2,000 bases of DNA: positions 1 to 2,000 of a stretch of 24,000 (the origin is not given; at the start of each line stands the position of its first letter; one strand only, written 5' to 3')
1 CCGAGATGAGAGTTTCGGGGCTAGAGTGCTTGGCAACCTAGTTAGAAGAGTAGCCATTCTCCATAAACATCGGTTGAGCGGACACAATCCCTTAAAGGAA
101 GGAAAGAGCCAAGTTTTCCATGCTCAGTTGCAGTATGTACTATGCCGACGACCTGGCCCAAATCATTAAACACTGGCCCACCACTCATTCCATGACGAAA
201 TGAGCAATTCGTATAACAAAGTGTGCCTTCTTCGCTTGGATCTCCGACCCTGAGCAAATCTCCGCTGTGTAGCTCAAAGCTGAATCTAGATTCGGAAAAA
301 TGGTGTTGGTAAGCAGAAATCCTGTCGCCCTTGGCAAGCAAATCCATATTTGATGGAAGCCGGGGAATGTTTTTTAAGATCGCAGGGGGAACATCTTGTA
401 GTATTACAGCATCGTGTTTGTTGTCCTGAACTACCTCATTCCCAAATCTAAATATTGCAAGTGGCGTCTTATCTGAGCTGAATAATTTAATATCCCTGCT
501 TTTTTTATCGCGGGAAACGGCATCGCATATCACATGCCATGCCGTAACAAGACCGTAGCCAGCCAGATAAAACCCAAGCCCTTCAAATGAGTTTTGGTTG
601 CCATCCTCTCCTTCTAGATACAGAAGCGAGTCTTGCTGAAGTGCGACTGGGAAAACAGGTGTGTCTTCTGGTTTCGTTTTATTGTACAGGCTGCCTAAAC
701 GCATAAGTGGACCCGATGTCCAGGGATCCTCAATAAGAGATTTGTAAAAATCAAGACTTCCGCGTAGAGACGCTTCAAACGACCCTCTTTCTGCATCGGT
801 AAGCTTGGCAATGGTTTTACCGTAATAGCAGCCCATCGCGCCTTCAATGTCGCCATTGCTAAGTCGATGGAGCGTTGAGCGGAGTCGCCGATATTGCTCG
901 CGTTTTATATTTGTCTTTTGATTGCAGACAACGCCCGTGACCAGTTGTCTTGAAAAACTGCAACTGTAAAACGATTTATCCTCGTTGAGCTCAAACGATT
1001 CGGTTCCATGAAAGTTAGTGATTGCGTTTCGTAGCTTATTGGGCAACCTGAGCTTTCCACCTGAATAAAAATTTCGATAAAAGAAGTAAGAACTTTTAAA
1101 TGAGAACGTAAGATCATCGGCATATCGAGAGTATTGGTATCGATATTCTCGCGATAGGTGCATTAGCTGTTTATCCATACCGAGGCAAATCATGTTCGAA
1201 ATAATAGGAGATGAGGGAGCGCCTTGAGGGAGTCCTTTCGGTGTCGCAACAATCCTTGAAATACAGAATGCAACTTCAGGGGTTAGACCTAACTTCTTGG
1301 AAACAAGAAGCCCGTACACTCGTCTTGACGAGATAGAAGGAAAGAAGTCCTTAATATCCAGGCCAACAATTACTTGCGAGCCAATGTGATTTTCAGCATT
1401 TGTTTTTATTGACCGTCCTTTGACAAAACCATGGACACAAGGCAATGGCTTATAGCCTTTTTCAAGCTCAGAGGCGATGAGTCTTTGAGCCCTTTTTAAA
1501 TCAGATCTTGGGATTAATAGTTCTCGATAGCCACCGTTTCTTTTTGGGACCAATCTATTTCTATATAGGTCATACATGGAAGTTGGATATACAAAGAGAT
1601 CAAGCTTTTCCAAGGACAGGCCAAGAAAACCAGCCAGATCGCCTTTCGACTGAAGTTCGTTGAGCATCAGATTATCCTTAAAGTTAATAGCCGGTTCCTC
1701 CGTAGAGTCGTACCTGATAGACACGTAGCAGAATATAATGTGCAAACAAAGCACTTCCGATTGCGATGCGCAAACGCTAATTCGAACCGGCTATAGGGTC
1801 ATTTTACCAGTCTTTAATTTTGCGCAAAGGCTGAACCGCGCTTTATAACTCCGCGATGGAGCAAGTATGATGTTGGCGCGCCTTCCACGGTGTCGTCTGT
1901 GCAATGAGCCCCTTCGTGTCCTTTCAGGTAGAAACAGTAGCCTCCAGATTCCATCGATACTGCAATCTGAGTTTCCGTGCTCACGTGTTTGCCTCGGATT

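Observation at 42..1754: Retron-type reverse transcriptase fused to a trypsin-like serine protease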

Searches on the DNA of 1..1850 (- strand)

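Call 46: build_rna_model(alignment_id=A2, structure=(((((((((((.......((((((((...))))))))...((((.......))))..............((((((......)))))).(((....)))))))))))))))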
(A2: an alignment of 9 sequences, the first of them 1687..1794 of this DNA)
Model R1 built from alignment A2 (9 sequences, 109 columns); structure: as given.
model positions 108; base pairs 32; branch points 3; effective number of sequences 0.81; information 0.59 bits per position. Calibrated on 0.2 Mb of random sequence (short: E-values are rough).
structure used (alignment columns):
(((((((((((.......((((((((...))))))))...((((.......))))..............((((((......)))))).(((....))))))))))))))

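Call 47: search_with_rna_model(model_id=R1, sources=[window, L018, L019, L020, L021, L022, L023, L024, L025, L026, L027, L028, L029, L030, L031, L032, L033, L034, L035, L036, L037, L038, L039, L040, L041, L042, L043, L044, L045, L046, L047, L048, L049, L050, L051, L052, L053, L054, L055, L056, L057, L058, L059, L060, L061, L062, L063, L064, L065, L066, L067, L068, L069, L070, L071, L072, L073, L074, L075, L076, L077, L078, L079, L080, L081, L082, L083, L084, L085, L086, L087, L088, L089, L090, L091, L092, L093], max_evalue=10, show_alignments=3)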
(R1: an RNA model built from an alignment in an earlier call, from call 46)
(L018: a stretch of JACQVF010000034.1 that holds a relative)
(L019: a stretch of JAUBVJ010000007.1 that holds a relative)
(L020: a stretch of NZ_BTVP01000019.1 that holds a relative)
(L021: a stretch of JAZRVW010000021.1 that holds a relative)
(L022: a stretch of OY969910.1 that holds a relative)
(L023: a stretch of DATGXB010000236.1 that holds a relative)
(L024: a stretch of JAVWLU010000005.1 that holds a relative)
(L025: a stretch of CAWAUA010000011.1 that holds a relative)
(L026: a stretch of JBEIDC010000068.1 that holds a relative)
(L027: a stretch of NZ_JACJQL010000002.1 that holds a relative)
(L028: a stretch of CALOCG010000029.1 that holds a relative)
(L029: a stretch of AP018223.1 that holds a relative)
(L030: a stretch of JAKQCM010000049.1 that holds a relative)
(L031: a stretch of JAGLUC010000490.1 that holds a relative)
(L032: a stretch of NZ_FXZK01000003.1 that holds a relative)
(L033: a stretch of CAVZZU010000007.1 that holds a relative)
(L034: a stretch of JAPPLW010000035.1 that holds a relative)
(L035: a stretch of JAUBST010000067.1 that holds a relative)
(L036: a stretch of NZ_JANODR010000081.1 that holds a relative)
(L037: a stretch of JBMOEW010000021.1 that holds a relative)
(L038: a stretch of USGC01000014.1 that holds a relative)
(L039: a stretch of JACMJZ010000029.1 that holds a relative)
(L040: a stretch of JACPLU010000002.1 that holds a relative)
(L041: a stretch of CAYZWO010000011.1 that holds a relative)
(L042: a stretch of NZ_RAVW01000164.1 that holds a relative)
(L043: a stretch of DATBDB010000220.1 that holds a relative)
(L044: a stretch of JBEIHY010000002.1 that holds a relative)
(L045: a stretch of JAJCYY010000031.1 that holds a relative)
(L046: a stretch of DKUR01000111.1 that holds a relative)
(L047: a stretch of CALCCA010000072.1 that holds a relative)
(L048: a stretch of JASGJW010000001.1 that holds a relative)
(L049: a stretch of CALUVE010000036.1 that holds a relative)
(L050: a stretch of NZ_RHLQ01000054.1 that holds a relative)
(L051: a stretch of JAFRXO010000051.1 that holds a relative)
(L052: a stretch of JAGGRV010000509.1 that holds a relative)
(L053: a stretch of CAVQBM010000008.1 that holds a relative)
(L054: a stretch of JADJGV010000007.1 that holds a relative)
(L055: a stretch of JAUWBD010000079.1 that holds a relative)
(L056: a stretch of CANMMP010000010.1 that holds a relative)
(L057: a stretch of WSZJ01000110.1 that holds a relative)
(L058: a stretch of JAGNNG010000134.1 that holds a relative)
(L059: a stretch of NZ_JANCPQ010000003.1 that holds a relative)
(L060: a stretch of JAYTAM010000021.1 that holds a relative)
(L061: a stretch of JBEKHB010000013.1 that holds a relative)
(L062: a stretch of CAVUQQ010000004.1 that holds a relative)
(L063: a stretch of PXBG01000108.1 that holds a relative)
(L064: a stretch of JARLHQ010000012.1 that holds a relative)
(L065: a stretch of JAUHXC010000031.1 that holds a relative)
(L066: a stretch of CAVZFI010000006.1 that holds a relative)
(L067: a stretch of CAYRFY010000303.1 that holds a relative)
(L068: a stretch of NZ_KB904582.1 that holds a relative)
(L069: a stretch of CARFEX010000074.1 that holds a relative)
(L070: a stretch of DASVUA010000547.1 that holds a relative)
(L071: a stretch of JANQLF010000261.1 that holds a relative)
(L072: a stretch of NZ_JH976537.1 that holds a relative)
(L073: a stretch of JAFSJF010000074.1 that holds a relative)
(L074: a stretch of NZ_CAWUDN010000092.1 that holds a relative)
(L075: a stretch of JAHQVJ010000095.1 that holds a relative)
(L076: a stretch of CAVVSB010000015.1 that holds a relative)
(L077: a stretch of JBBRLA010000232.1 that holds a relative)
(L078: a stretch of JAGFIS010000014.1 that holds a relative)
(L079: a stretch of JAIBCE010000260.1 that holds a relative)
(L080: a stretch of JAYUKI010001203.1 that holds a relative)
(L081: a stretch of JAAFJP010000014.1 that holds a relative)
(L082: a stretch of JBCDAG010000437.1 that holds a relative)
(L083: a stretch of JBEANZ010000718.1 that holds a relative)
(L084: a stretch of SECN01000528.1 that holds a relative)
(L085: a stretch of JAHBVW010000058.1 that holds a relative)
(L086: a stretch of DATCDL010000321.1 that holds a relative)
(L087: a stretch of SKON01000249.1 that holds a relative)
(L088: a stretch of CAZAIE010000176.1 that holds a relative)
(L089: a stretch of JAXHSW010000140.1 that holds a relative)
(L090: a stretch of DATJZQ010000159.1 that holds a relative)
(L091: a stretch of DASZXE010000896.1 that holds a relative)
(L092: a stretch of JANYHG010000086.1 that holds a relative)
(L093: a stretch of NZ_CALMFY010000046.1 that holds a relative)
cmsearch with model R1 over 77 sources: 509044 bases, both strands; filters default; matches with E-value up to 10: 3.
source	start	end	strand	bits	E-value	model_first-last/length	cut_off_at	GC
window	1687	1794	-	135.2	3.5e-27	1-108/108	no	0.47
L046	2828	2960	+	23.7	0.025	1-108/108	no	0.44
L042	4185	4280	+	18.6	0.35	1-108/108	no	0.66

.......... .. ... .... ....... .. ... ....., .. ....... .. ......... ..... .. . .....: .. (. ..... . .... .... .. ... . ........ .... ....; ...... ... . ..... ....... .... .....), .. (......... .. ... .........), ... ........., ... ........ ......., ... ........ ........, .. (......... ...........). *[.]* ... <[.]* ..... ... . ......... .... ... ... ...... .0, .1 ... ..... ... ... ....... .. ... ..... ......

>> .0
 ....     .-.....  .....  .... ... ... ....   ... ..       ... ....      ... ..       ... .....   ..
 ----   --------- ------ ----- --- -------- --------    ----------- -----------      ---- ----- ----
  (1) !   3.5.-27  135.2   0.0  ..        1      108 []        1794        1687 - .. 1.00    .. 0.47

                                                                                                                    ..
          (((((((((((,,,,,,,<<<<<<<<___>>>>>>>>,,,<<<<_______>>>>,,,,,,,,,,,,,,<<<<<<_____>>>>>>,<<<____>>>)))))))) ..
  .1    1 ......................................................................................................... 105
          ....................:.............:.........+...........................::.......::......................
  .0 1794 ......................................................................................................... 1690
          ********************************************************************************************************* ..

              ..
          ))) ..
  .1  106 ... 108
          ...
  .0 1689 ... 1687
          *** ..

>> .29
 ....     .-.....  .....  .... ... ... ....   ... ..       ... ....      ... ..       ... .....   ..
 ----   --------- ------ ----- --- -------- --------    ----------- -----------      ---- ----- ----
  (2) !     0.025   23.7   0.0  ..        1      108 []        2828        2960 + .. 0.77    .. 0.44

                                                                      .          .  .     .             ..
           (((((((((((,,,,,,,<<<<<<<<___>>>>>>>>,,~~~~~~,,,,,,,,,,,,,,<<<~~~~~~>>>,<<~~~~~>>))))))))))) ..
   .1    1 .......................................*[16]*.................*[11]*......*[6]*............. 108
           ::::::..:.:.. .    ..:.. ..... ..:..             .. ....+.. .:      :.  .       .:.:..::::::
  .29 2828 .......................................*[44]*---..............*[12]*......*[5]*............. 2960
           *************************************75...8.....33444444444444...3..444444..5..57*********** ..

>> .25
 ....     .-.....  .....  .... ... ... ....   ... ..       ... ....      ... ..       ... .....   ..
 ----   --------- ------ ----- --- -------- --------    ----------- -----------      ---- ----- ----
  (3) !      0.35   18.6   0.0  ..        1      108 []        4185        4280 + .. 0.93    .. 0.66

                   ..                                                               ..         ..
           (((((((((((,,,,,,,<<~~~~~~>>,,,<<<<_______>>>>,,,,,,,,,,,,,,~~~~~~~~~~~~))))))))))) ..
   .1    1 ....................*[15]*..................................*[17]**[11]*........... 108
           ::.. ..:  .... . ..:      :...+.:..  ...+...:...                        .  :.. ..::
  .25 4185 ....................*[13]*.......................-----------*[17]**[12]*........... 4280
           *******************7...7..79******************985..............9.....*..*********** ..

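Call 71: search_with_rna_model(model_id=R1, sources=[L018, L020, L021, L022, L024, L026, L028, L031, L032, L033, L038, L050, L069], filters=off, max_evalue=10, show_alignments=4)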
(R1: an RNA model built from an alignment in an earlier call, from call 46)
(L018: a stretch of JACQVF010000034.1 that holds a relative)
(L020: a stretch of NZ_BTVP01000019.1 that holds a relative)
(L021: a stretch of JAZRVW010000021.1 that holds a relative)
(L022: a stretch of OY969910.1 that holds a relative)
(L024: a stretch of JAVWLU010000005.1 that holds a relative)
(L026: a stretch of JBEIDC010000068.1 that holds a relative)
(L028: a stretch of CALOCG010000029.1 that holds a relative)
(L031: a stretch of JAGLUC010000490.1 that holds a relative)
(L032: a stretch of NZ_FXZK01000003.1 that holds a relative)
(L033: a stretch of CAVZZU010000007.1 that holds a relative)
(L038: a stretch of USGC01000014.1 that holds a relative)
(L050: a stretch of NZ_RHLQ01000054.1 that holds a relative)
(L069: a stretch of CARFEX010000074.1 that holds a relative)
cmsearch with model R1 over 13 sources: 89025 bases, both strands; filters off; matches with E-value up to 10: 30.
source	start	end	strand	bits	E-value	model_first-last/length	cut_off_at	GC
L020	698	806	+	21.4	0.014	1-108/108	no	0.61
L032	2833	2944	+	20.6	0.022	1-108/108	no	0.56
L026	2778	2889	+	15.1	0.37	1-108/108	no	0.61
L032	2830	2947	-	13.2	0.98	1-108/108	no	0.57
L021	2596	2622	-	12.8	1.2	1-108/108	no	0.37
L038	2852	2968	+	12.7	1.3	1-108/108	no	0.42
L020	3511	3549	+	12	1.8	1-108/108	no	0.74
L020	5199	5230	+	12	1.8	1-108/108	no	0.75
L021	2597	2621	+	11.9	2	1-108/108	no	0.4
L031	2397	2433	+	11.4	2.5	1-108/108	no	0.49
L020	176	200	+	11.4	2.5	1-108/108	no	0.6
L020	273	297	+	11.4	2.5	1-108/108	no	0.6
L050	4124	4206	+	11.1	2.9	1-108/108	no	0.28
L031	2396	2434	-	11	3.1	1-108/108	no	0.46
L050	4685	4724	-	11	3.1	1-108/108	no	0.22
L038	5111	5138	+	11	3.1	1-108/108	no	0.46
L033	5968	6017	+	10.8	3.4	1-108/108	no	0.52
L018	4318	4344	-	10.8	3.5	1-108/108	no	0.78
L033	5968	6017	-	10.7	3.6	1-108/108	no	0.52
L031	4604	4667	+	10.4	4.3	1-108/108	no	0.31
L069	2428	2499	+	10.2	4.7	1-108/108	no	0.29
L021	6466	6496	-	9.9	5.3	1-108/108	no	0.61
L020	176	200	-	9.7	6.1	1-108/108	no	0.6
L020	273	297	-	9.7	6.1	1-108/108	no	0.6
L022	4949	4978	+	9.5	6.8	1-108/108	no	0.63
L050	4685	4724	+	9.3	7.5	1-108/108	no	0.22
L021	5951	5978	+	9.2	7.9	1-108/108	no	0.64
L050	6060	6183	-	9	8.5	1-108/108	no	0.34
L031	2604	2635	-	8.9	9.1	1-108/108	no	0.38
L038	6527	6552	+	8.7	9.9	1-108/108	no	0.54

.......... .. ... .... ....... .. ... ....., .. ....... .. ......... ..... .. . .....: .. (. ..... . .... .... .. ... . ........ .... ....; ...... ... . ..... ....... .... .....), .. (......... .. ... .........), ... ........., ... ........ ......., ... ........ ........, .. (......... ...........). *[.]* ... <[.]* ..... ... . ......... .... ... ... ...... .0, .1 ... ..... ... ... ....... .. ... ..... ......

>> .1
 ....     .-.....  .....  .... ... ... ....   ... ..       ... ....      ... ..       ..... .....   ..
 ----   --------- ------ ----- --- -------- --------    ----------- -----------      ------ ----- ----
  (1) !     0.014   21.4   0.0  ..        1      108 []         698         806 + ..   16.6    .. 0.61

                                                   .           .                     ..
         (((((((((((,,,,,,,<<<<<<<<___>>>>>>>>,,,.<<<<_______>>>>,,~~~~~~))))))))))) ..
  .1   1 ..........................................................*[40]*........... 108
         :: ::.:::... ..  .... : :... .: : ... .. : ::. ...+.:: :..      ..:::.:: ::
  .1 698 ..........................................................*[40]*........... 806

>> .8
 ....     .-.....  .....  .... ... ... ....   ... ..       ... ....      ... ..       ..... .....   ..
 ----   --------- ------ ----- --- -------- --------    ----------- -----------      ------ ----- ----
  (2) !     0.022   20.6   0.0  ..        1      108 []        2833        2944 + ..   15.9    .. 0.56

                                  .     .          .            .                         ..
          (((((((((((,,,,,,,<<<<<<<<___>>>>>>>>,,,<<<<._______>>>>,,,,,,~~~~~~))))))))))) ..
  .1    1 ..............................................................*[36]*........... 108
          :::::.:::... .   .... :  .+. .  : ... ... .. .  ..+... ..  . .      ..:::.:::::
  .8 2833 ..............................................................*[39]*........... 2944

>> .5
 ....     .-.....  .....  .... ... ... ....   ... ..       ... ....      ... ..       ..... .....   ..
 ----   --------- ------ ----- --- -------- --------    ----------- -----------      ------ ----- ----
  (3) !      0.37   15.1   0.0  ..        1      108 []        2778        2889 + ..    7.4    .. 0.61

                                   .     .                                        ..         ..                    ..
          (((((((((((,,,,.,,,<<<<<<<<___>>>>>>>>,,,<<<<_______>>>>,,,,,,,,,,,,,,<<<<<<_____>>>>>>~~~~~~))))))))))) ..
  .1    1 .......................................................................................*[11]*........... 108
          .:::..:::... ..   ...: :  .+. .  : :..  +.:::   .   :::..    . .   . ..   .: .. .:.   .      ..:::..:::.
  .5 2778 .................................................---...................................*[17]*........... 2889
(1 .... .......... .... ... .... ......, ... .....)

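Call 72: search_with_rna_model(model_id=R1, sources=[window, L001, L007, L008, L012, L020, L026, L032, L038, L046], filters=off, max_evalue=1.5, make_alignment=true)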
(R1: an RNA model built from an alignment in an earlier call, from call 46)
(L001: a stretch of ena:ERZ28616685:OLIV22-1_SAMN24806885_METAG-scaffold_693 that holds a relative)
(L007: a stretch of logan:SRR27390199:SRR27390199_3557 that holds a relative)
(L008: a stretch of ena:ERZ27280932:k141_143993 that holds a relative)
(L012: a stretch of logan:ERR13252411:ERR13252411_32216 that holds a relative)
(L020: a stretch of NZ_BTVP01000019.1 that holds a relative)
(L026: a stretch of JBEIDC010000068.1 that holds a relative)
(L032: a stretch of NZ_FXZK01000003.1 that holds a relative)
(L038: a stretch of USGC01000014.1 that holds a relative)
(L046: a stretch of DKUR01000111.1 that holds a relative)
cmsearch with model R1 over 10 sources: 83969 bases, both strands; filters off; matches with E-value up to 1.5: 14.
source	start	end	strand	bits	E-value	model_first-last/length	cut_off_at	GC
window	1687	1794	-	135.2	5.8e-28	1-108/108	no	0.47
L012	2961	3068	+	132.6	2.2e-27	1-108/108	no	0.48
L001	2875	2982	+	128.8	1.6e-26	1-108/108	no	0.5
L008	2952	3059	+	125.2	1e-25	1-108/108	no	0.44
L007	100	207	+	106.2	1.7e-21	1-108/108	no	0.48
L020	698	806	+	21.4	0.014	1-108/108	no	0.61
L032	2833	2944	+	20.6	0.021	1-108/108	no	0.56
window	1687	1794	+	15.3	0.33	1-108/108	no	0.47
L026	2778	2889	+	15.1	0.34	1-108/108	no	0.61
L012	2961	3068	-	15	0.38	1-108/108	no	0.48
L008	2952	3059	-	14.9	0.39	1-108/108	no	0.44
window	2890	2913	-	13.3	0.89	1-108/108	no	0.75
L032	2830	2947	-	13.2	0.93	1-108/108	no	0.57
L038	2852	2968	+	12.7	1.2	1-108/108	no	0.42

Alignment A3: 14 matches aligned to the model, 219 columns, each read 5' to 3' on its own strand. Consensus structure (alignment columns), stored with it:
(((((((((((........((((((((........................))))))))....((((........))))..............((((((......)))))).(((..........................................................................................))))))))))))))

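Call 77: search_dna_similar(query=window:1-1850:+, collection=phages, mode=distant, max_rows=5)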
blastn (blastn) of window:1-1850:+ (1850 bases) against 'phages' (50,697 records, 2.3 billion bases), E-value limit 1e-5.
No match.
